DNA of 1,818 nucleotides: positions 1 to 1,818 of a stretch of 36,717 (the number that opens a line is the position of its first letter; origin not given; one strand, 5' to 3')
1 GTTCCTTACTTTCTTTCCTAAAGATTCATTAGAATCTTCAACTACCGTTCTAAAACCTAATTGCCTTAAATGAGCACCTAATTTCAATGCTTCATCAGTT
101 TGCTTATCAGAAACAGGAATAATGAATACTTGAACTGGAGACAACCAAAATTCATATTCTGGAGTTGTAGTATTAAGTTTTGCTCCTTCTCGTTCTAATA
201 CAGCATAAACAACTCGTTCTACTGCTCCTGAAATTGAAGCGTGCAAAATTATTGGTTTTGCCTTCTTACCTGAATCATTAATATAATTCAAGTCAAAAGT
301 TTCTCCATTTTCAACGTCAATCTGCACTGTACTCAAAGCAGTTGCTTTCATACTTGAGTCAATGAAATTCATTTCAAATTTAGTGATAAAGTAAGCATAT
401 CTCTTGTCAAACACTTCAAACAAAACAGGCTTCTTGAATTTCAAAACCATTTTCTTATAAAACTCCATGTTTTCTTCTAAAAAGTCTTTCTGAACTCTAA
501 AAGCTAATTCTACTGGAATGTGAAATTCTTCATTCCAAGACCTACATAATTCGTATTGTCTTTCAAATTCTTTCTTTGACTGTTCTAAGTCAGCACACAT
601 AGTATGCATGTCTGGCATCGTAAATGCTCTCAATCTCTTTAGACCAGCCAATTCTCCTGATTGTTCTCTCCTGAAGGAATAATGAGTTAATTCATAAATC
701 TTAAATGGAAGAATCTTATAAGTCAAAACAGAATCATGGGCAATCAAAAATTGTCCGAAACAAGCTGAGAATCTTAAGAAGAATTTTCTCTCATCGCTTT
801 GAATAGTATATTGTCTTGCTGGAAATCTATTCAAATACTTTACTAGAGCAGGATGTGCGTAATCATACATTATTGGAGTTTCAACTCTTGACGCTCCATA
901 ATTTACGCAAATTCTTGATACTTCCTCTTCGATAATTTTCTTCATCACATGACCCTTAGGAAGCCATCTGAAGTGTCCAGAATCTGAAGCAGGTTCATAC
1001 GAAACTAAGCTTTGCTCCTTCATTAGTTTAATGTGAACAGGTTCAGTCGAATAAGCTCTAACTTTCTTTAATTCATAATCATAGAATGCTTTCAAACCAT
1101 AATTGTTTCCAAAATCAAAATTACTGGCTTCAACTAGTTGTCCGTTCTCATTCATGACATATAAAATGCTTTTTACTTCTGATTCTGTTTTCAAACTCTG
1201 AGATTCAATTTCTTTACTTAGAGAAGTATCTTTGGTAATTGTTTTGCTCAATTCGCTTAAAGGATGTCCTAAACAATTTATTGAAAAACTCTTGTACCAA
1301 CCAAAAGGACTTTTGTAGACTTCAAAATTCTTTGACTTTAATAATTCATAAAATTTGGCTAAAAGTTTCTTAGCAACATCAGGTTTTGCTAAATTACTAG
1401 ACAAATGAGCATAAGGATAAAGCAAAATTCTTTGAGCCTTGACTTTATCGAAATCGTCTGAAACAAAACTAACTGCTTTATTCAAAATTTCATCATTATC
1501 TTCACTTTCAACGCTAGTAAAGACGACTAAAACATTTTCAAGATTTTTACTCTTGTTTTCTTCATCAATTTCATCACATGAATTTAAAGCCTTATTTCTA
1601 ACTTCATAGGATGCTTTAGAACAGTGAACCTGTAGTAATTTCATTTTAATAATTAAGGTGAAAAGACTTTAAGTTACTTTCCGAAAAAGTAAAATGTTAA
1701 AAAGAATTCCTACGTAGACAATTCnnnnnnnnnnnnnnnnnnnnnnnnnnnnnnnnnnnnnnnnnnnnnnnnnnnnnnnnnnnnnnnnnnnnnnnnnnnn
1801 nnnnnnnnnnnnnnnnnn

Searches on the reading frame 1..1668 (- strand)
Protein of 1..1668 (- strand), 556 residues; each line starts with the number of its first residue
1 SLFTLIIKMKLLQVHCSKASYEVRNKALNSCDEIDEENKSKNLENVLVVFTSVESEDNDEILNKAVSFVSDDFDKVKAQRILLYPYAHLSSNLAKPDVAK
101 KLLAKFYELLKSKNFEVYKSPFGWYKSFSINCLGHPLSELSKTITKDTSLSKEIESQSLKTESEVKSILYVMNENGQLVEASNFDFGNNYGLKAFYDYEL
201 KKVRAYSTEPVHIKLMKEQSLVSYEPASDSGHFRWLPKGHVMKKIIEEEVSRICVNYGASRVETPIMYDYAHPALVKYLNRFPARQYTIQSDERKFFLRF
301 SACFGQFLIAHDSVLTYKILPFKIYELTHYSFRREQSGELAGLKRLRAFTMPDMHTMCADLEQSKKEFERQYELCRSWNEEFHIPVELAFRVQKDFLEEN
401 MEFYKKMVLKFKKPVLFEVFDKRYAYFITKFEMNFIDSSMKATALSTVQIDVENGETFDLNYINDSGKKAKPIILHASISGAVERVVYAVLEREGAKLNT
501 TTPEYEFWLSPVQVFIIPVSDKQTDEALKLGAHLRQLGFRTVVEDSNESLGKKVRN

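Call 9: search_protein_families(library=pfam, proteins=[window:1-1668:-], max_evalue=0.001)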
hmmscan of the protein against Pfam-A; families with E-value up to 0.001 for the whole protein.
window:1-1668:- (556 aa): 3 families
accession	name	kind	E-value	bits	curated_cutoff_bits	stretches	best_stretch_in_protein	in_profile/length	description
PF08915.16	tRNA-Thr_ED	-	2.1e-47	161.1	30.2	1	9-144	1-137/137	Archaea-specific editing domain of threonyl-tRNA synthetase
PF00587.30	tRNA-synt_2b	-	8.9e-19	68.7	29.3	1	287-493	1-178/179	tRNA synthetase class II core domain (G, H, P, S and T)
PF03129.25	HGTP_anticodon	-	1.5e-07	31.9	21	1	513-556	1-47/94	Anticodon binding domain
